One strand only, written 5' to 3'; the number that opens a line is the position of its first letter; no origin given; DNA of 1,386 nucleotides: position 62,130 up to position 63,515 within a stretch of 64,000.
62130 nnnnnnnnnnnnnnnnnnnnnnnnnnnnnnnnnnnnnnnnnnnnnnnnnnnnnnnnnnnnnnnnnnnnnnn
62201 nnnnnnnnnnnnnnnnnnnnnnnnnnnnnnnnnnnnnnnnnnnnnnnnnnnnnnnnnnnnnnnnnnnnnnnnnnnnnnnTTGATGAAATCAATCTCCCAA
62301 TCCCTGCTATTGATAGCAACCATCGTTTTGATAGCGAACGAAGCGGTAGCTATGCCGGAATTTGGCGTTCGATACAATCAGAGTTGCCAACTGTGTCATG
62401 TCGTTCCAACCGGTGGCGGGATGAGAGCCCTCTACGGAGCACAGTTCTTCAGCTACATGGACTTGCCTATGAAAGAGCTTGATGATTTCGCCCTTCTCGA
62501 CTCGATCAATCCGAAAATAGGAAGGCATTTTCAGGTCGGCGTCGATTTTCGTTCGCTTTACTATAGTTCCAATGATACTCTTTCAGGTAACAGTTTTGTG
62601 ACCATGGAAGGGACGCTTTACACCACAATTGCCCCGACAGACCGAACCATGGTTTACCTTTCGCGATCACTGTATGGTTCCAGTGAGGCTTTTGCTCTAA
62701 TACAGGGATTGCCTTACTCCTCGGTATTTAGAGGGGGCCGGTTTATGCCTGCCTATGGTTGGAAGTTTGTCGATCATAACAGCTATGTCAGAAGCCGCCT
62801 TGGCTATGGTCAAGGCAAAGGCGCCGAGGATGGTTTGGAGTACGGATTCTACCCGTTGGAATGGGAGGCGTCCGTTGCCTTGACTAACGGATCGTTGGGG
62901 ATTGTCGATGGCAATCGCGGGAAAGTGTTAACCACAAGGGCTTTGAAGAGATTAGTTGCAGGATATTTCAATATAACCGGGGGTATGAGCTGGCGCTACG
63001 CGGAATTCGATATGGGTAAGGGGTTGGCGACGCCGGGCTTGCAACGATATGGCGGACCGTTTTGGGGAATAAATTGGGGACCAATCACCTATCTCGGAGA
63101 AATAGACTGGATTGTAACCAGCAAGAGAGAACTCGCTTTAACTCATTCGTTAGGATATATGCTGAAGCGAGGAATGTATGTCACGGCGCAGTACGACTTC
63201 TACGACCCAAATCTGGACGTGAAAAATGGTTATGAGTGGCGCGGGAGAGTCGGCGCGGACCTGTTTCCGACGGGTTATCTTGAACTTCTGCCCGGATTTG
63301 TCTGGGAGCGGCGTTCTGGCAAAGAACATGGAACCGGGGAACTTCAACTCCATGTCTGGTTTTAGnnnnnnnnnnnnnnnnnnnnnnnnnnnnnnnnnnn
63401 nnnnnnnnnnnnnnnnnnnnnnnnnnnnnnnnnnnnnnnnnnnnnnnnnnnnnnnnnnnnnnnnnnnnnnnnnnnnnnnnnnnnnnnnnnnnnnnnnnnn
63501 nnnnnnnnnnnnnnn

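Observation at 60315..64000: Three adjacent single-CxxCH proteins predicted at three envelope locations, including a Cyc2-like cytochrome-porin candidate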

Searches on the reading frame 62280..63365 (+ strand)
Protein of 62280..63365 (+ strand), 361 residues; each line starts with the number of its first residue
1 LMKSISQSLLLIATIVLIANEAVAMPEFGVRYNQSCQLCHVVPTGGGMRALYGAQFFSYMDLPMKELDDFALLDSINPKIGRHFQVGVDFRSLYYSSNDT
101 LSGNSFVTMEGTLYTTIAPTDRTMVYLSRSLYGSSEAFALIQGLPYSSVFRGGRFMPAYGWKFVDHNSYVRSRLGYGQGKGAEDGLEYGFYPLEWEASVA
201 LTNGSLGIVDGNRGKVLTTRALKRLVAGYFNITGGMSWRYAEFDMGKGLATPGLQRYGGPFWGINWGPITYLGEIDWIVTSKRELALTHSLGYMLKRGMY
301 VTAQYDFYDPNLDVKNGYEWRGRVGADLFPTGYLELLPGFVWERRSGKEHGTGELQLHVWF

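Call 3: search_protein_families(library=pfam, proteins=[window:62280-63365:+], max_evalue=1)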
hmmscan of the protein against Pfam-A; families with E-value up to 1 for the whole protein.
window:62280-63365:+ (361 aa): 0 families

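Call 4: search_protein_families(library=ncbifam, proteins=[window:62280-63365:+], max_evalue=1)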
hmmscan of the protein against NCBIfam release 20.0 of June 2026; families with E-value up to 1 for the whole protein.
window:62280-63365:+ (361 aa): 0 families

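Call 6: find_homologous_proteins(query=window:62280-63362:+)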
Query window:62280-63362:+ (361 aa): 31 proteins with E <= 0.001 among 2583 candidates.
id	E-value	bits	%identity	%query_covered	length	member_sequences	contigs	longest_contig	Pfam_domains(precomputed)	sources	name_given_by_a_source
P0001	2.9e-246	834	100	100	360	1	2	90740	-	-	-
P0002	5.5e-188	642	75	100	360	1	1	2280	-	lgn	-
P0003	7.7e-185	632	74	100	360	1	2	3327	-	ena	-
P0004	1.8e-167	575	77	87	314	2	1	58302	-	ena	-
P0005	4.2e-160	551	66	94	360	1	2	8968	-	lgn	-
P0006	1.2e-147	510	61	98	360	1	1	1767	-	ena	-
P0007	9.6e-141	487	59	98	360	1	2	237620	-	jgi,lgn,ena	-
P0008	4.7e-139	481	60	96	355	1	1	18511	-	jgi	jgi:hypothetical protein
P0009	2.1e-115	404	53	98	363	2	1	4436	-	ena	-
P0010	2.1e-105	371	50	94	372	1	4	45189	-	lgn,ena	-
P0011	2.9e-105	370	50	94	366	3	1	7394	-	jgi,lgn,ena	-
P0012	2.9e-103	364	47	98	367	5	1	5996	-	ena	-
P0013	4.3e-103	363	47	96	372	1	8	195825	-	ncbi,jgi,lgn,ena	-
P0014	2.7e-99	351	46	100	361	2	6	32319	-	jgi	-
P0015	4.7e-99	350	46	94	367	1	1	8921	-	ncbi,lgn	-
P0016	1.3e-96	342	44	100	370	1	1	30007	-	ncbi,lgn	-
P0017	1.3e-96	342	46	99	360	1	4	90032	-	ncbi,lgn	-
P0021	4.0e-92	327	45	100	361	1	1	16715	-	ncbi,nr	ncbi:MAG: hypothetical protein GF315_11080 [candidate division Zixibacteria bacterium]|nr:hypothetic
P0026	1.5e-64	236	40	87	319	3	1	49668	-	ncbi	-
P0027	8.1e-63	231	37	96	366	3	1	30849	-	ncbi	-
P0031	8.0e-11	59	24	73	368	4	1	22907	-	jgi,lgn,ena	-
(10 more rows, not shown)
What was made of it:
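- Tried and rejected: I considered it from the first named hits (call 6).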

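Call 7: search_solved_structures(query=window:62280-63362:+, max_evalue=10)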
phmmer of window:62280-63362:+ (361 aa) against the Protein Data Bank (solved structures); distinct sequences matched with E-value up to 10: 2.
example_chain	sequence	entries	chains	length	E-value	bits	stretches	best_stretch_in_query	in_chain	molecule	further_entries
4r7d_A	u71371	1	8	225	0.25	13.3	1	219-259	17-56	Fab Hu 15C1 Heavy chain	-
9r85_A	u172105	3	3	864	0.42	12.6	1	305-349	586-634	E3 ubiquitin-protein ligase HECTD3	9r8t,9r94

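Call 10: find_encoding_contigs(protein=P0001, flank=10000, max_places=4)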
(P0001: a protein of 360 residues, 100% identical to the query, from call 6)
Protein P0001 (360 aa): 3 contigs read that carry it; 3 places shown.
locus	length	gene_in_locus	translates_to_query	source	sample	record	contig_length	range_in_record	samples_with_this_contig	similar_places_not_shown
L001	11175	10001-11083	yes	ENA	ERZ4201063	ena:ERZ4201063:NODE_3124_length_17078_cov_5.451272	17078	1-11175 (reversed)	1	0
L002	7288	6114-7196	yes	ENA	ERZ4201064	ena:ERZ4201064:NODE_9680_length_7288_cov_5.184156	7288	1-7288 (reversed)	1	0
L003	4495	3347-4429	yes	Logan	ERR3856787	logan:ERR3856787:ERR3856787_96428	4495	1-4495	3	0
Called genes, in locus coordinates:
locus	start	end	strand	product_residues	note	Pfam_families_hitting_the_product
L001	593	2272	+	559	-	PF05157:MshEN, PF00437:T2SSE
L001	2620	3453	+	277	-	PF25917:BSH_RND (weak), PF25973:BSH_CzcB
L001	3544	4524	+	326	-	PF00005:ABC_tran, PF13304:AAA_21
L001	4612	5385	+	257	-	PF00005:ABC_tran, PF13304:AAA_21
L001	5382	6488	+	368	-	PF12679:ABC2_membrane_2, PF12698:ABC2_membrane_3, PF01061:ABC2_membrane, PF12730:ABC2_membrane_4 (weak)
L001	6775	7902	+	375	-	PF12679:ABC2_membrane_2, PF12698:ABC2_membrane_3, PF01061:ABC2_membrane, PF12730:ABC2_membrane_4 (weak)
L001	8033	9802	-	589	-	PF18962:Por_Secre_tail (weak)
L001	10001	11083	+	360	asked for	-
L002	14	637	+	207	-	PF00005:ABC_tran, PF13304:AAA_21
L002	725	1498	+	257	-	PF00005:ABC_tran, PF13304:AAA_21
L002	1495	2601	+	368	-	PF12679:ABC2_membrane_2, PF12698:ABC2_membrane_3, PF01061:ABC2_membrane, PF12730:ABC2_membrane_4 (weak)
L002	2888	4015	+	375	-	PF12679:ABC2_membrane_2, PF12698:ABC2_membrane_3, PF01061:ABC2_membrane, PF12730:ABC2_membrane_4 (weak)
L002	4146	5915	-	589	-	PF18962:Por_Secre_tail (weak)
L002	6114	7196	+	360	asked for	-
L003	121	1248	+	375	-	PF12679:ABC2_membrane_2, PF12698:ABC2_membrane_3, PF01061:ABC2_membrane, PF12730:ABC2_membrane_4 (weak)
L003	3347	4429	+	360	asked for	-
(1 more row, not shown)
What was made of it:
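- Tried and rejected: I fetched the source contigs, but three assemblies all stop about 90 nt after gene 2 (call 10).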

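Call 11: find_encoding_contigs(protein=P0007, flank=8000, max_places=2)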
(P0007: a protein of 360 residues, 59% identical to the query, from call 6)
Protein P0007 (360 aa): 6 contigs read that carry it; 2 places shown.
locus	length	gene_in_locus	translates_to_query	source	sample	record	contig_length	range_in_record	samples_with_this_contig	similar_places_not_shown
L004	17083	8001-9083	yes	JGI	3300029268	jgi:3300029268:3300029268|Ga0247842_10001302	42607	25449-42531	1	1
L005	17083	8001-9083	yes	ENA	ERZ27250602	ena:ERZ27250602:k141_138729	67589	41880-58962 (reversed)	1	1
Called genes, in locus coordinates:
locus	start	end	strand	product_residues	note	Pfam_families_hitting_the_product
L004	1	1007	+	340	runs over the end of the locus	PF00316:FBPase, PF18913:FBPase_C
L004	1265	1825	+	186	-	PF02659:Mntp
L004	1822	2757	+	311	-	PF01545:Cation_efflux, PF16916:ZT_dimer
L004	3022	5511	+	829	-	PF01343:Peptidase_S49, PF25145:NfeD1b_N (weak), PF01343:Peptidase_S49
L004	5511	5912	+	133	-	-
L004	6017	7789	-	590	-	PF18962:Por_Secre_tail (weak)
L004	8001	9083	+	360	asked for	-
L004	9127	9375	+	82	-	-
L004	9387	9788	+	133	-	-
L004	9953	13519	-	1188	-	PF02574:S-methyl_trans, PF00809:Pterin_bind, PF02607:B12-binding_2, PF02310:B12-binding, PF02965:Met_synt_B12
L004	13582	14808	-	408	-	PF04326:SLFN_AlbA_2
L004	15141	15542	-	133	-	PF04480:DUF559, PF18741:MTES_1575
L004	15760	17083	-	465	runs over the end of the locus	PF02574:S-methyl_trans, PF02219:MTHFR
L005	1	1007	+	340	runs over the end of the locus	PF00316:FBPase, PF18913:FBPase_C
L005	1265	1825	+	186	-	PF02659:Mntp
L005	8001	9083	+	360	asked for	-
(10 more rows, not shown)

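Call 12: find_encoding_contigs(protein=P0013, flank=8000, max_places=2)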
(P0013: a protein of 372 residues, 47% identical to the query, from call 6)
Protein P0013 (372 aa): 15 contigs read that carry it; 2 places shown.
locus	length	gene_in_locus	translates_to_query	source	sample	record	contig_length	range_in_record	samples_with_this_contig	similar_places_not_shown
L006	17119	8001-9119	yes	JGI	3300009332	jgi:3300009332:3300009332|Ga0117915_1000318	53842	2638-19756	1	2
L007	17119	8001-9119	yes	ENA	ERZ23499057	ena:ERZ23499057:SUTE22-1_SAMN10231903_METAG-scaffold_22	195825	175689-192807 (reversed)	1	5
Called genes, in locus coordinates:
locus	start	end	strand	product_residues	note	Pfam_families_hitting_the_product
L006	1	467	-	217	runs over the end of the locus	PF00730:HhH-GPD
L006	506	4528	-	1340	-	PF08126:Propeptide_C25 (faint), PF01364:Peptidase_C25, PF19190:BACON_2 (faint), PF18962:Por_Secre_tail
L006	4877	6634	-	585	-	PF18962:Por_Secre_tail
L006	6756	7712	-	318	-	PF16694:Cytochrome_P460 (weak)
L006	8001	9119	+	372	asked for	-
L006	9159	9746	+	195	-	PF04264:YceI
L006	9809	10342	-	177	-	PF08909:DUF1854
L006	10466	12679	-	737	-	PF00664:ABC_membrane, PF00005:ABC_tran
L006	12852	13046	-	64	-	-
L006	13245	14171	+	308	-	PF02511:Thy1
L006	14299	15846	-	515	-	PF01039:Carboxyl_trans, PF03255:ACCA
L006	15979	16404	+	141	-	PF13527:Acetyltransf_9 (weak), PF13673:Acetyltransf_10, PF00583:Acetyltransf_1, PF13508:Acetyltransf_7, PF08445:FR47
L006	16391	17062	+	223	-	PF13489:Methyltransf_23 (weak), PF08241:Methyltransf_11, PF08242:Methyltransf_12 (weak), PF13649:Methyltransf_25 (weak)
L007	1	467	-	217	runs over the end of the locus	PF00730:HhH-GPD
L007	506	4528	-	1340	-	PF08126:Propeptide_C25 (faint), PF01364:Peptidase_C25, PF19190:BACON_2 (faint), PF18962:Por_Secre_tail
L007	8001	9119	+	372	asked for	-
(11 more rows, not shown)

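Call 13: find_encoding_contigs(protein=P0017, flank=8000, max_places=2)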
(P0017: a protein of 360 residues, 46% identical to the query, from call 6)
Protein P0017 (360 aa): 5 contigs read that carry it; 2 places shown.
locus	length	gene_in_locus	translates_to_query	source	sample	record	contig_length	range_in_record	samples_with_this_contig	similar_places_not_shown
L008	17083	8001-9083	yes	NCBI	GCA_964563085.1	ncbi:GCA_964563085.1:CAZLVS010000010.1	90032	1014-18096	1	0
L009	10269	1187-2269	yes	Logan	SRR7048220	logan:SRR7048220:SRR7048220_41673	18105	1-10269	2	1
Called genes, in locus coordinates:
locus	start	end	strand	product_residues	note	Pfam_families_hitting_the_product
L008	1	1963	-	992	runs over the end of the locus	?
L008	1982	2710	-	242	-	PF01416:PseudoU_synth_1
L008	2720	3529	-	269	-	PF02361:CbiQ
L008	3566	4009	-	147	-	PF01475:FUR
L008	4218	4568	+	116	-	-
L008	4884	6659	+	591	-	PF13517:FG-GAP_3, PF18962:Por_Secre_tail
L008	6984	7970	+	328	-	PF16694:Cytochrome_P460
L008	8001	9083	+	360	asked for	-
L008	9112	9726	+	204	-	PF04264:YceI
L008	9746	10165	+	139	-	PF07635:PSCyt1 (weak)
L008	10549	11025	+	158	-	PF02201:SWIB, PF26291:SWIB_eIF2D (faint)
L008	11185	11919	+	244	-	PF00881:Nitroreductase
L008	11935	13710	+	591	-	PF00246:Peptidase_M14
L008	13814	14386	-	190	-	PF13521:AAA_28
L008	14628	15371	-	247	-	PF00106:adh_short, PF08659:KR, PF13561:adh_short_C2, PF08643:DUF1776 (weak)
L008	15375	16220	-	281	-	PF02649:GCHY-1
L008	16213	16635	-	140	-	PF01242:PTPS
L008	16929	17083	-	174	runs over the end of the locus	PF01661:Macro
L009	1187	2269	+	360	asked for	-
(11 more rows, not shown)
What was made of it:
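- A Fur gene lies about 3 kb upstream in L008, and MntP and CDF metal exporters lie nearby in L004 (calls 11, 13).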

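Call 18: predict_structure(alignment_id=A1)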
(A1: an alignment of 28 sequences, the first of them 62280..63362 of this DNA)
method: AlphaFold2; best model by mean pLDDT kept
length: 361 residues; sequences in the alignment: 28
mean_pLDDT: 81.1   pTM: 0.79
mean pLDDT of the five models: 81.1, 79.7, 78.4, 75.7, 73.9
residues with pLDDT >= 90: 130; 70-90: 162; 50-70: 58; < 50: 11
segments of 3 or more residues with pLDDT < 50: 17-24
pLDDT, mean of each block of 10 residues (from residue 1): 64 52 54 76 74 72 77 68 81 82 77 87 89 84 91 90 62 68 89 92 68 80 94 94 67 80 94 91 90 91 93 88 92 87 90 86 69
secondary structure, 60 per line:
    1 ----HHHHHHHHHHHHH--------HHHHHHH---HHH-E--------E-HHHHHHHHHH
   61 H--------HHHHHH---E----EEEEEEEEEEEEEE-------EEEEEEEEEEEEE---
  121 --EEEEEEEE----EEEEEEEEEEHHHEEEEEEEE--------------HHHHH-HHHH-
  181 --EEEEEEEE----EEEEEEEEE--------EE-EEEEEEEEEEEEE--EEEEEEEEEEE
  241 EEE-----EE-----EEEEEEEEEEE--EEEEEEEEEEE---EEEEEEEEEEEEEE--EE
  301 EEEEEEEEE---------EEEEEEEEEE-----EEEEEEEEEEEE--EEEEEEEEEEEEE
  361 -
elements in order: H5-17 H26-32 H51-61 H70-75 E84-97 E105-117 E123-130 E135-144 E148-155 H170-174 H176-179 E183-190 E195-203 E215-227 E230-243 E256-266 E269-279 E283-296 E299-309 E319-328 E334-345 E348-360
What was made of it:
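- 62529..63362 (+): 16-strand beta-barrel of gene 2 (residues 84-361), ending HVWF. His358 (63351-63353) is a conserved residue that the strand's alternating pattern places facing the lumen. AF2 model with pLDDT 81 and pTM 0.79, 16 strands (call 18).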

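Call 23: fold_search(model_id=the predicted structure, library=pdb)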
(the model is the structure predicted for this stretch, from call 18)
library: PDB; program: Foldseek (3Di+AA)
matches with E <= 10: 968; with E <= 0.001: 234
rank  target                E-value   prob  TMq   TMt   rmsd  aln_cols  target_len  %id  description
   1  5mdq_A                3.9e-10  1.00  0.58  0.60   9.6       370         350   10  Crystal structure of outer membrane expressed Chitoporin VhChip from Vibrio harveyi (released 2017-12-20)
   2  5ldt_A                3.9e-10  1.00  0.49  0.44   9.0       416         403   10  Crystal Structures of MOMP from Campylobacter jejuni (released 2016-10-26)
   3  5mdo_A                8.0e-10  1.00  0.57  0.60   5.2       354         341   10  Crystal structure of in vitro folded Chitoporin VhChip from Vibrio harveyi (crystal form I) (released 2017-12-20)
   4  7eqm_A                1.1e-09  1.00  0.55  0.60   5.5       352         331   10  Apo Truncated VhChiP (Delta 1-19) (released 2022-08-10)
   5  3wi4                  1.1e-09  1.00  0.48  0.54   7.1       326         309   10  Crystal structure of wild-type PorB from Neisseria meningitidis serogroup B (released 2014-01-01)
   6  1e54_A                2.1e-09  1.00  0.55  0.59   5.5       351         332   10  Anion-selective porin from Comamonas acidovorans (released 2001-07-12)
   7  5dl8_A                2.1e-09  1.00  0.45  0.42   7.9       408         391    9  Crystal structure of Acinetobacter baumannii OccAB4 (released 2016-02-03)
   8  3sy9_C                2.5e-09  1.00  0.47  0.47   8.5       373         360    9  Crystal structure of Pseudomonas aeruginosa OccD2 (OpdC) (released 2012-02-08)
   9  8bys_A                2.6e-09  1.00  0.53  0.59   6.6       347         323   14  Outer membrane attachment porin OmpM1 from Veillonella parvula, native (released 2023-11-08)
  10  8byt_A                2.8e-09  1.00  0.53  0.61   6.5       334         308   15  Outer membrane attachment porin OmpM1 from Veillonella parvula, C3 symmetry (released 2023-11-08)
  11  3wi5                  3.2e-09  1.00  0.51  0.58   6.5       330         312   10  Crystal structure of the Loop 7 mutant PorB from Neisseria meningitidis serogroup B (released 2014-01-01)
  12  5ldv                  3.8e-09  1.00  0.48  0.44   6.9       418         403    8  Crystal Structures of MOMP from Campylobacter jejuni (released 2016-10-26)
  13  2fgq                  4.4e-09  1.00  0.56  0.61   5.4       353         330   11  High resolution X-ray structure of Omp32 in complex with malate (released 2006-01-31)
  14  6ehe                  5.1e-09  1.00  0.54  0.63   6.4       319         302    9  OmpTdeltaL8 (loop L8 deletion mutant of OmpT), an outer membrane protein of Vibrio cholerae (released 2018-04-25)
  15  6eus_A                5.7e-09  1.00  0.49  0.51   6.6       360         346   12  Crystal structure of the outer membrane channel DcaP of Acinetobacter baumannii (released 2018-11-14)
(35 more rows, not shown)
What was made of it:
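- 62529..63362 (+): Foldseek best hits are 16- to 18-strand porins, E 4e-10 (call 23).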

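Call 32: search_protein_families(library=pfam, proteins=[L008:6984-7970:+, L008:9112-9726:+, L008:9746-10165:+, L004:9387-9788:+, L004:9127-9375:+, L004:5511-5912:+, L008:4218-4568:+], max_evalue=0.1)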
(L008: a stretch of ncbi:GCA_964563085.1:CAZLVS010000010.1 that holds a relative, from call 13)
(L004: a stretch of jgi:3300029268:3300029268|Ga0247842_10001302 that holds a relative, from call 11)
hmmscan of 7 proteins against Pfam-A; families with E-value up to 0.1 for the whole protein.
L008:6984-7970:+ (328 aa): 3 families
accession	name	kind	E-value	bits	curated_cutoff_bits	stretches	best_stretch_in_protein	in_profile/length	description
PF16694.10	Cytochrome_P460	-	5.3e-16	59.6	27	2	244-323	39-124/125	Cytochrome P460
PF09699.15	Paired_CXXCH_1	-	0.034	14.3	20.6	0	156-171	5-20/41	Doubled CXXCH motif (Paired_CXXCH_1)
PF14522.11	Cytochrome_C7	-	0.051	13.8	24.8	0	156-168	12-24/67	Cytochrome c7 and related cytochrome c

L008:9112-9726:+ (204 aa): 1 family
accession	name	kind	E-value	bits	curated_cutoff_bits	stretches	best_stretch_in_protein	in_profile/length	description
PF04264.18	YceI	-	3.9e-22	79.7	23.7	1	47-201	15-150/150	YceI-like domain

L008:9746-10165:+ (139 aa): 3 families
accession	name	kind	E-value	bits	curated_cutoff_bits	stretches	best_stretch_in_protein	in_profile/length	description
PF07635.16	PSCyt1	-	1.1e-06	29.6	22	1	64-114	1-56/59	Planctomycete cytochrome C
PF13442.11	Cytochrome_CBB3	-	0.00093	19.9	27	1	56-132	6-68/68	Cytochrome C oxidase, cbb3-type, subunit III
PF15715.11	PAF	-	0.0054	17.9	23.4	1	35-64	42-71/121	PCNA-associated factor histone like domain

L004:9387-9788:+ (133 aa): 1 family
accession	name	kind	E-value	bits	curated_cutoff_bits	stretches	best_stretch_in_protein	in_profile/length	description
PF13442.11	Cytochrome_CBB3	-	9.1e-05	23.2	27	1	50-126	8-68/68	Cytochrome C oxidase, cbb3-type, subunit III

L004:9127-9375:+ (82 aa): 0 families

L004:5511-5912:+ (133 aa): 0 families

L008:4218-4568:+ (116 aa): 0 families
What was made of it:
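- On FoxE / PSCyt1-type class I cytochrome c domain (gene 3): Homologues pass the Pfam PSCyt1 cut-off (29.6 against 22, call 32).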

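Call 35: search_protein_representatives(alignment_id=A1)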
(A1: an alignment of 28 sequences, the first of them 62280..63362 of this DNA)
Query: 28 sequences, 362 profile positions. Proteins with E-value up to 0.001 (for the whole library): 2875; up to 1e-10: 1506; up to 1e-30: 456. The best 150 are listed.
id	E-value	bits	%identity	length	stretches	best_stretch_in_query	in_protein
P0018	2.5e-154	529.9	-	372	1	1-362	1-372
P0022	2.5e-144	497.0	-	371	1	4-362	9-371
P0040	1.3e-128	445.3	-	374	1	6-362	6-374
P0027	1.2e-125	435.6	-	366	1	10-362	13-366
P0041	3.4e-123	427.5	-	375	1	15-362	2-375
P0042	2.6e-119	414.7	-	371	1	2-361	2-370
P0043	2.8e-114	398.2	-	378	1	13-361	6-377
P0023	2.2e-108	378.8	-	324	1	49-362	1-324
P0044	6.9e-107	373.9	-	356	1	10-362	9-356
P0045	2.7e-105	368.6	-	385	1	4-362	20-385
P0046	4.2e-105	368.0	-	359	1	10-362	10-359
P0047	1.6e-103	362.8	-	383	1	10-362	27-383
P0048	7.7e-102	357.2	-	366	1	12-362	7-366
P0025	5.6e-100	351.1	-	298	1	12-275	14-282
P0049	5.9e-99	347.8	-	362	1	10-361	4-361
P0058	3.4e-87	309.1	-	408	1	11-362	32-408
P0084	2.4e-75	270.1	-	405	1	11-362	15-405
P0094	7.3e-71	255.3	-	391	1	8-362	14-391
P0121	2.9e-66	240.2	-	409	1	9-362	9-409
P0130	1.5e-64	234.6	-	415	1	8-341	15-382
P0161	1.8e-61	224.5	-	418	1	11-344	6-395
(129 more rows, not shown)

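Call 40: list_cluster_members(proteins=[P0021, P0013, P0016, P0027, P0058, P0084, P0121, P0130, P0161, P0094])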
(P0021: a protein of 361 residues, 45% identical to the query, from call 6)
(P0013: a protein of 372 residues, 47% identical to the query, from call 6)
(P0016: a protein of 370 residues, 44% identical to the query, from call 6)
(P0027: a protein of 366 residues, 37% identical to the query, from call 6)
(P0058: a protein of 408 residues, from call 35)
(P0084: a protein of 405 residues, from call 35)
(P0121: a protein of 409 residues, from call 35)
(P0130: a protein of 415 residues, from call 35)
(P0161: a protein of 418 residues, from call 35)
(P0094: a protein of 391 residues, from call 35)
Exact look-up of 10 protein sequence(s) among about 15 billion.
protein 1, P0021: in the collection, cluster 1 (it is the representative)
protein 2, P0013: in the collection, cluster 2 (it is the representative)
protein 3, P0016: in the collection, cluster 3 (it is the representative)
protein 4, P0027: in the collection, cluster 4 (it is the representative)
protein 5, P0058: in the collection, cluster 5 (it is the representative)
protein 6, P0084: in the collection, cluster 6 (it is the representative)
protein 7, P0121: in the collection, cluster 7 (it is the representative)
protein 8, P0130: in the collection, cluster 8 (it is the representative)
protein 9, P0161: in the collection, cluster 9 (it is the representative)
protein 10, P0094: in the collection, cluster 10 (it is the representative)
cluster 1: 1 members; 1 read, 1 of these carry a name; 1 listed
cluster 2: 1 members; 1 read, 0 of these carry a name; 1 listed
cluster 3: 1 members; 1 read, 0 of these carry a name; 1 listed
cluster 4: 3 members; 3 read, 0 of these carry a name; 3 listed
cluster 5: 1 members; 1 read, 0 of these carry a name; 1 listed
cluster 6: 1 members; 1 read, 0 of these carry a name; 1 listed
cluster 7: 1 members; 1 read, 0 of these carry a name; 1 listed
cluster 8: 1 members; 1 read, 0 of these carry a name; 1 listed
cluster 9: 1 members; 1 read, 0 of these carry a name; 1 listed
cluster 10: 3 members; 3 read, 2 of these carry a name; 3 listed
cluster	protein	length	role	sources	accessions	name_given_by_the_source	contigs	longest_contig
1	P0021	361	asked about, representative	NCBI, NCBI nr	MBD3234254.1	MAG: hypothetical protein GF315_11080 [candidate division Zixibacteria bacterium] | hypothetical protein [candidate division Zixibacteria bacterium]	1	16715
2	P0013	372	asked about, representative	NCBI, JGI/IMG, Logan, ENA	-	-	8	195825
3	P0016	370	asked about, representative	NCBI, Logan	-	-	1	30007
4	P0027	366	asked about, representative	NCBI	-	-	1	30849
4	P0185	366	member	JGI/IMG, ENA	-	-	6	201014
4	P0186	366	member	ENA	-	-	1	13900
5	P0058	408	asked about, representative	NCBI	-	-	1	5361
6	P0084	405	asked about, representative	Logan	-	-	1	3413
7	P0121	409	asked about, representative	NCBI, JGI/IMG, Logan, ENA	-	-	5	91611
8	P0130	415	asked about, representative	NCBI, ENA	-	-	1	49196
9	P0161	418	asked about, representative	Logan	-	-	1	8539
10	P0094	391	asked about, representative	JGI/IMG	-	hypothetical protein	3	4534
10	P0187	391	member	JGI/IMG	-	hypothetical protein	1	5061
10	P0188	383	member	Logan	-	-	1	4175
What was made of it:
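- Tried and rejected: Cluster members carry only 'hypothetical protein' (call 40).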
